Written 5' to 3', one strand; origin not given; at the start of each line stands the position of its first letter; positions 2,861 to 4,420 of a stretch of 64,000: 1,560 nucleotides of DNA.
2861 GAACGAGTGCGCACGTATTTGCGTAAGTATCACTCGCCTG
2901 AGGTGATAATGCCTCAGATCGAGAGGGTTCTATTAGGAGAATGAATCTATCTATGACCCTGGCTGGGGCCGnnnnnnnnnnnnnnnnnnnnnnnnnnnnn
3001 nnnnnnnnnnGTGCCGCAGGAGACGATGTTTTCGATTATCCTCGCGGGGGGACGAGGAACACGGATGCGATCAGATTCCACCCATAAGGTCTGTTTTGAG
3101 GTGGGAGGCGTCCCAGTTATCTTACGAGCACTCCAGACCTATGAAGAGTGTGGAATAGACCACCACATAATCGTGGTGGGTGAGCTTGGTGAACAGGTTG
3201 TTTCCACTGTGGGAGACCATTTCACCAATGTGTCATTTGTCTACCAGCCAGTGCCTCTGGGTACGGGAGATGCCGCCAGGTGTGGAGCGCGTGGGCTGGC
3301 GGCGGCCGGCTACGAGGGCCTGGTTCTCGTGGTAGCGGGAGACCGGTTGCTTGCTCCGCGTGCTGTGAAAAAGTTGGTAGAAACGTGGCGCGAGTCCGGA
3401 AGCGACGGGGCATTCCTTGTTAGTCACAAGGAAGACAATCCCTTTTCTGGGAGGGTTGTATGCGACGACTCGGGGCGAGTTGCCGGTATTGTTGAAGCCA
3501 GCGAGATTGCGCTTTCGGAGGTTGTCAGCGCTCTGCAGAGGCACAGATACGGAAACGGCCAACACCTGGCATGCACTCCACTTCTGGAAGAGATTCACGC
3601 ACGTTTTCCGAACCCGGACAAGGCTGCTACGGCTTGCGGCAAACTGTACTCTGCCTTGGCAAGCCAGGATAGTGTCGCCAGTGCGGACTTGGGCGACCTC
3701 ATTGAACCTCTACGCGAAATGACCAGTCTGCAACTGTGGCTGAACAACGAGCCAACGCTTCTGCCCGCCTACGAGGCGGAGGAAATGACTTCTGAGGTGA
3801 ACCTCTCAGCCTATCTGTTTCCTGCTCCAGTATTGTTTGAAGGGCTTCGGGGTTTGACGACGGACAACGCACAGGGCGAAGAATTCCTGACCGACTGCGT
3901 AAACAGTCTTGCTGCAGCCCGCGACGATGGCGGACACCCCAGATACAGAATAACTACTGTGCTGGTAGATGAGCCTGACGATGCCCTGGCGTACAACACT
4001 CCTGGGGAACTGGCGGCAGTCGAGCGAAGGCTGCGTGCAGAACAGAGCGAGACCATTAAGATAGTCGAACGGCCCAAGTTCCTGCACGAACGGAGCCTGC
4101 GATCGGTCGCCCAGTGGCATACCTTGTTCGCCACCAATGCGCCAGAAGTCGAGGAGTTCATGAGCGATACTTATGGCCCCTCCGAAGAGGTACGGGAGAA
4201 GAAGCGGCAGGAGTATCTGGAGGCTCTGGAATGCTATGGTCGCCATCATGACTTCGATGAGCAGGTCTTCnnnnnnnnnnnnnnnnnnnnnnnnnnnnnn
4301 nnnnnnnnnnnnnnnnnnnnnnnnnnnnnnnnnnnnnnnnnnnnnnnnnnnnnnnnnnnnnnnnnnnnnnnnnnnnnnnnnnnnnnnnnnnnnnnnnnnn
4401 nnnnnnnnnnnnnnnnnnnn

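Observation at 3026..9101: Plant-like uronic-acid salvage enzymes inside a bacterial EPS locus: glucuronokinase homolog plus an NTP-transferase::galactokinase-like fusion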

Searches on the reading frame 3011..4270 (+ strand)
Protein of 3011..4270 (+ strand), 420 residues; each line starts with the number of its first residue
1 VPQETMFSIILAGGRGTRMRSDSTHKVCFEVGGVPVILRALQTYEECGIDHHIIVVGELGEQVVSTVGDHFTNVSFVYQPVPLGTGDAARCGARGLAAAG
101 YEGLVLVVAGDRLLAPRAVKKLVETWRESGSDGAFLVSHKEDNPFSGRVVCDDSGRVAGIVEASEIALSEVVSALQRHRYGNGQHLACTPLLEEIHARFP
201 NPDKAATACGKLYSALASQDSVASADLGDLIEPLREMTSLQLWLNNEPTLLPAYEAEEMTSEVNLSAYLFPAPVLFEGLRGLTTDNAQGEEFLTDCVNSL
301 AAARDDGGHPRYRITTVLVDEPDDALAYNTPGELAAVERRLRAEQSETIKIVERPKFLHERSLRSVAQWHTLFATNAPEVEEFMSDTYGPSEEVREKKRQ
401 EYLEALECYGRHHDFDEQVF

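Call 59: search_solved_structures(query=window:3011-4051:+, max_evalue=0.000001, show_alignments=4)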
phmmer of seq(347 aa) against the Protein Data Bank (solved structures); distinct sequences matched with E-value up to 0.000001: 18.
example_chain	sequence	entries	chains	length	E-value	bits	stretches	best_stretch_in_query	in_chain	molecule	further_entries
4aaw_A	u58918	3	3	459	9.9e-20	74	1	6-165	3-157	BIFUNCTIONAL PROTEIN GLMU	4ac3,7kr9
1hm0_A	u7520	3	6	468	1.4e-19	73.5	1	5-164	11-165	N-ACETYLGLUCOSAMINE 1-PHOSPHATE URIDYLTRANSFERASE | UDP-N-ACETYLGLUCOSAMINE-1-PHOSPHATE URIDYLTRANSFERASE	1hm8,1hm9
1g95_A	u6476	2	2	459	2e-19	72.9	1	6-165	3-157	N-ACETYLGLUCOSAMINE-1-PHOSPHATE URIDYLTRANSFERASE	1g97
9dqf_A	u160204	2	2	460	7.4e-18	67.8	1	7-166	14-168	Bifunctional protein GlmU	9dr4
5vmk_A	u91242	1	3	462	8.2e-15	57.8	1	8-164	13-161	Bifunctional protein GlmU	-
2qkx_A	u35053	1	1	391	2.3e-14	56.3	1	8-166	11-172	Bifunctional protein glmU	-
3d8v_A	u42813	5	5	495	9.6e-14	54.3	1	8-166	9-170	Bifunctional protein glmU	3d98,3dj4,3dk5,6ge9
3spt_A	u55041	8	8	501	1.1e-13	54.1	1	8-167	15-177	Bifunctional protein glmU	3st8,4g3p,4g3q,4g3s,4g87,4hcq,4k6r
3foq_A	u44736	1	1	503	1.1e-13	54.1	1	8-167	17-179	Bifunctional protein glmU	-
3fww_A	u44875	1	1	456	1.9e-13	53.3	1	4-166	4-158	Bifunctional protein glmU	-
4fce_A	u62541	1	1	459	1.9e-13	53.3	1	4-166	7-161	Bifunctional protein GlmU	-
8cu9_A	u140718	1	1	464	4.4e-12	48.8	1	4-165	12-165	Bifunctional UDP-N-acetylglucosamine diphosphorylase/glucosamine-1-phosphate N-acetyltrans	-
9mh4_A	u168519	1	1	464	6.9e-12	48.2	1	4-166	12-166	Bifunctional protein GlmU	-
1fwy_A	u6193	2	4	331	1.1e-11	47.5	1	5-165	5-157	UDP-N-ACETYLGLUCOSAMINE PYROPHOSPHORYLASE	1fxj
2v0h_A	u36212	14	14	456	1.7e-11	46.9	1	3-165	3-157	BIFUNCTIONAL PROTEIN GLMU | GLUCOSAMINE-1-PHOSPHATE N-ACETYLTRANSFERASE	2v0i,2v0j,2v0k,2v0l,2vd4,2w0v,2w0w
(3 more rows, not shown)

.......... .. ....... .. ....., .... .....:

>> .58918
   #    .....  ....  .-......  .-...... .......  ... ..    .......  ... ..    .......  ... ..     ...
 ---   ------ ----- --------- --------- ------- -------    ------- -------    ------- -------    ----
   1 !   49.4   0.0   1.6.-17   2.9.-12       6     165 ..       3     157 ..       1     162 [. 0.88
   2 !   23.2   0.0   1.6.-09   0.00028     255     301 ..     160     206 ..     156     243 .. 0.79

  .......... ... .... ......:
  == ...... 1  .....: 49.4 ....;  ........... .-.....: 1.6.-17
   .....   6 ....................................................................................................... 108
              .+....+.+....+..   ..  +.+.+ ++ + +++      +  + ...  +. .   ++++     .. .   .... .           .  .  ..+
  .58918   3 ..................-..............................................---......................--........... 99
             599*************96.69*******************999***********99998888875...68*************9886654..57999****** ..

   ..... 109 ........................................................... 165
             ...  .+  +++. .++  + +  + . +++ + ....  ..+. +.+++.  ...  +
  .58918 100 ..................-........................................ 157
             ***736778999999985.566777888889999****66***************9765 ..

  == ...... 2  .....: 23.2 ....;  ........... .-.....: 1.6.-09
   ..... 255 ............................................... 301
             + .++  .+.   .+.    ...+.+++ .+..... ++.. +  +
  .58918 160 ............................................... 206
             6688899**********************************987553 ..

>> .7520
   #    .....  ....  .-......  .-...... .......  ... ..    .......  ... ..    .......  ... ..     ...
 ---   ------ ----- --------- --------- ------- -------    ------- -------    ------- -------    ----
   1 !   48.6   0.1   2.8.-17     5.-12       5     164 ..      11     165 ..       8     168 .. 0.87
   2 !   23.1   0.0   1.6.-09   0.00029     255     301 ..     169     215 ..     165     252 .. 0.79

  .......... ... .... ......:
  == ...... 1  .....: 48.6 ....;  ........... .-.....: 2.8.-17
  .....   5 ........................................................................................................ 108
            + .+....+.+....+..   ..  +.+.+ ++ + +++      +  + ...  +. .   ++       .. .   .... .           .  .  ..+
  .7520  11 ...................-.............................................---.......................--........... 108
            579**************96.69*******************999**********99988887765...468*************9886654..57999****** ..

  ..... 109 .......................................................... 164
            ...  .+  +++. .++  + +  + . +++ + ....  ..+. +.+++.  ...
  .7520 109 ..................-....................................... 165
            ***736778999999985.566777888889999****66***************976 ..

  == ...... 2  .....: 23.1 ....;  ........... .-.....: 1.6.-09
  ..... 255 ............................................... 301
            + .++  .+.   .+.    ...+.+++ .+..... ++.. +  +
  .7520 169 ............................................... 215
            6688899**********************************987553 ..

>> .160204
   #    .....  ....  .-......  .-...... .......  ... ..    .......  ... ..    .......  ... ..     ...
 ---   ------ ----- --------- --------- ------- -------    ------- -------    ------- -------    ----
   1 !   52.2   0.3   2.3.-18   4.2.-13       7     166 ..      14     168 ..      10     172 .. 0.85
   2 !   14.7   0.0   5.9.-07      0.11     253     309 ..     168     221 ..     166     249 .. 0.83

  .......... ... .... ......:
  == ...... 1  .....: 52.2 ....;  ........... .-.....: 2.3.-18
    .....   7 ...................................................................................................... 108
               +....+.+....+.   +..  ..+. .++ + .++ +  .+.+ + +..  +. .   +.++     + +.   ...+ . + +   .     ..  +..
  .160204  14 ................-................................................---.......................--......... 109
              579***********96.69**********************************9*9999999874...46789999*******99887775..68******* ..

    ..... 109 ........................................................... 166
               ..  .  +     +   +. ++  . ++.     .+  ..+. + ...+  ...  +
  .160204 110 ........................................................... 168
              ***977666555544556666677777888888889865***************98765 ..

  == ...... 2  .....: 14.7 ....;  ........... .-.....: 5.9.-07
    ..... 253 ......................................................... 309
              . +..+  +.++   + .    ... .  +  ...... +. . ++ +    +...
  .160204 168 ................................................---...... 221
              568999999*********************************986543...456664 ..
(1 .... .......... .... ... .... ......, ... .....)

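Call 84: search_protein_representatives(protein=window:3011-4270:+)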
Query: 420 residues. Proteins with E-value up to 0.001 (for the whole library): 6090; up to 1e-10: 1400; up to 1e-30: 143. The best 150 are listed.
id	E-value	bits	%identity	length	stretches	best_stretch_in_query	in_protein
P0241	5.3e-182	621.5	78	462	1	55-420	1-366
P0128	5.0e-138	476.6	53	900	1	5-418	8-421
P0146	3.3e-120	418.0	49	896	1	2-418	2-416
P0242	9.8e-86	304.4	41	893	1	3-420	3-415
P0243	4.3e-85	302.3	45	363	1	2-356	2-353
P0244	1.2e-81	290.9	42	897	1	6-414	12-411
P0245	1.2e-72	261.3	41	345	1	6-337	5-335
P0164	1.2e-71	258.0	39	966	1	7-419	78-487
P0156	4.7e-71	256.1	39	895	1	1-419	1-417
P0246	1.2e-68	248.2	49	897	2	7-167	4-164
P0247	9.5e-61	222.1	39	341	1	4-339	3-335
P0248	8.3e-60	219.1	36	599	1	6-413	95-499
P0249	2.0e-59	217.8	39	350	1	5-345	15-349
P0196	3.6e-59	217.0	38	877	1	6-407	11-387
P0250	2.9e-58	214.0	33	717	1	2-419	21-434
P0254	3.9e-56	206.9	38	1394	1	7-346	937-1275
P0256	4.9e-55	203.3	38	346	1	6-345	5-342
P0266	7.0e-51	189.7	40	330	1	6-329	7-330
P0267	1.6e-50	188.5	35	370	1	5-354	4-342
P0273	5.9e-49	183.3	35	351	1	8-346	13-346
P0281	2.3e-47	178.1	36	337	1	3-340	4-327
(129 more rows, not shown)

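Call 85: list_cluster_members(proteins=[P0243, P0245, P0247, P0249, P0256, P0266, P0267, P0273, P0281, P0254])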
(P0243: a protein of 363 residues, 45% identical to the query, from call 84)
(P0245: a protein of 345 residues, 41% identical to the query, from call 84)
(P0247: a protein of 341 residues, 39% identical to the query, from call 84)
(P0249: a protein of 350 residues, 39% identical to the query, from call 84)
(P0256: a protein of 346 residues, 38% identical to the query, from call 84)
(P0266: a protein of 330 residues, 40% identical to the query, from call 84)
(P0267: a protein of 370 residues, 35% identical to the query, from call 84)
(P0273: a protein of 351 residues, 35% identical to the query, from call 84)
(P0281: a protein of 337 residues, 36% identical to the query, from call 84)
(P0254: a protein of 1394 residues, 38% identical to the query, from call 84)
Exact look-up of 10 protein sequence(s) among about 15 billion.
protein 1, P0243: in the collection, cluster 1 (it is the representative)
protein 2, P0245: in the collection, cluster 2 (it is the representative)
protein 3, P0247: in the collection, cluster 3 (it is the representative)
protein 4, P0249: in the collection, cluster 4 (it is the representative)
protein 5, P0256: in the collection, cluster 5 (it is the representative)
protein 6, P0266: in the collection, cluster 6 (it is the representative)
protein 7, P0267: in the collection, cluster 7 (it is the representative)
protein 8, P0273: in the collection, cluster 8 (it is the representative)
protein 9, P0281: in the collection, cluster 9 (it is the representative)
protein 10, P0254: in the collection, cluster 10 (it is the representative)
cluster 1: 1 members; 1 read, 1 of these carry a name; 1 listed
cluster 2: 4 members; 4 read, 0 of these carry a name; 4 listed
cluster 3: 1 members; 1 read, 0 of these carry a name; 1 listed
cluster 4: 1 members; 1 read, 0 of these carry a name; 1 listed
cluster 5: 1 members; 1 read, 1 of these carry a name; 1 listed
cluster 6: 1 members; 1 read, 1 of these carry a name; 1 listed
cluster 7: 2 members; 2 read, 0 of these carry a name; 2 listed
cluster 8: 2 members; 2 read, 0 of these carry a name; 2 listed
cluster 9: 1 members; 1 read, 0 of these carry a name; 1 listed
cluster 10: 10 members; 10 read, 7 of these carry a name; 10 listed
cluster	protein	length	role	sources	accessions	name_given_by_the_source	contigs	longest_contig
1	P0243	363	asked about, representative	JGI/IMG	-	bifunctional ...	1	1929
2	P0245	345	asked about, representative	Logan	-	-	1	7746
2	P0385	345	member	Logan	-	-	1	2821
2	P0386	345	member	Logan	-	-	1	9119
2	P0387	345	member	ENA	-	-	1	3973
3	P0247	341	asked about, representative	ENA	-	-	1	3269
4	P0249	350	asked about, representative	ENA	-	-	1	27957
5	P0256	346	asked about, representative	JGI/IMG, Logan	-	N-acetylgalactosamine kinase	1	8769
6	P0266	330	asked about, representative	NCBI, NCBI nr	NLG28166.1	MAG: NTP transferase domain-containing protein, partial [Chloroflexi bacterium] | NTP transferase domain-containing protein [Chloroflexota bacterium]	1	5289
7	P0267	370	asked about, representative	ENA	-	-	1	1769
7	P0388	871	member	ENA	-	-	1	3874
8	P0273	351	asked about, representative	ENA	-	-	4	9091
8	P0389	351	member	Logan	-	-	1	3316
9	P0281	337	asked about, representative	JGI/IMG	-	-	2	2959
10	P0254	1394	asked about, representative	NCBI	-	-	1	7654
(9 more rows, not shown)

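Call 86: find_encoding_contigs(protein=P0249, flank=6000, max_places=1)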
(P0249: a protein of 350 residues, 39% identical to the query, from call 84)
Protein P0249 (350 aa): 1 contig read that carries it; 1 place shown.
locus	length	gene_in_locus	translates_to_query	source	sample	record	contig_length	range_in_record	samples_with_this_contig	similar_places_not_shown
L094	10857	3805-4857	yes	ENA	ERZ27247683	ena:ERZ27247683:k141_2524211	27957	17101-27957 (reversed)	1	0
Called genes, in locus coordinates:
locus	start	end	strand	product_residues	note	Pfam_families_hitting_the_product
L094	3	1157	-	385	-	?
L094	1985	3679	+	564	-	PF19543:GH123_N (faint), PF22680:Glyco_hydro_123_N_2, PF13320:GH123_cat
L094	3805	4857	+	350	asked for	PF00483:NTP_transferase, PF12804:NTP_transf_3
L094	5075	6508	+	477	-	PF04734:Ceramidase_alk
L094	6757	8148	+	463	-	-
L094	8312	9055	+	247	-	PF01209:Ubie_methyltran, PF05175:MTS (weak), PF02353:CMAS, PF13489:Methyltransf_23, PF13847:Methyltransf_31, PF08241:Methyltransf_11, PF08242:Methyltransf_12, PF13649:Methyltransf_25, +1 more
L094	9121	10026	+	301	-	PF01261:AP_endonuc_2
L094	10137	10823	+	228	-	PF01035:DNA_binding_1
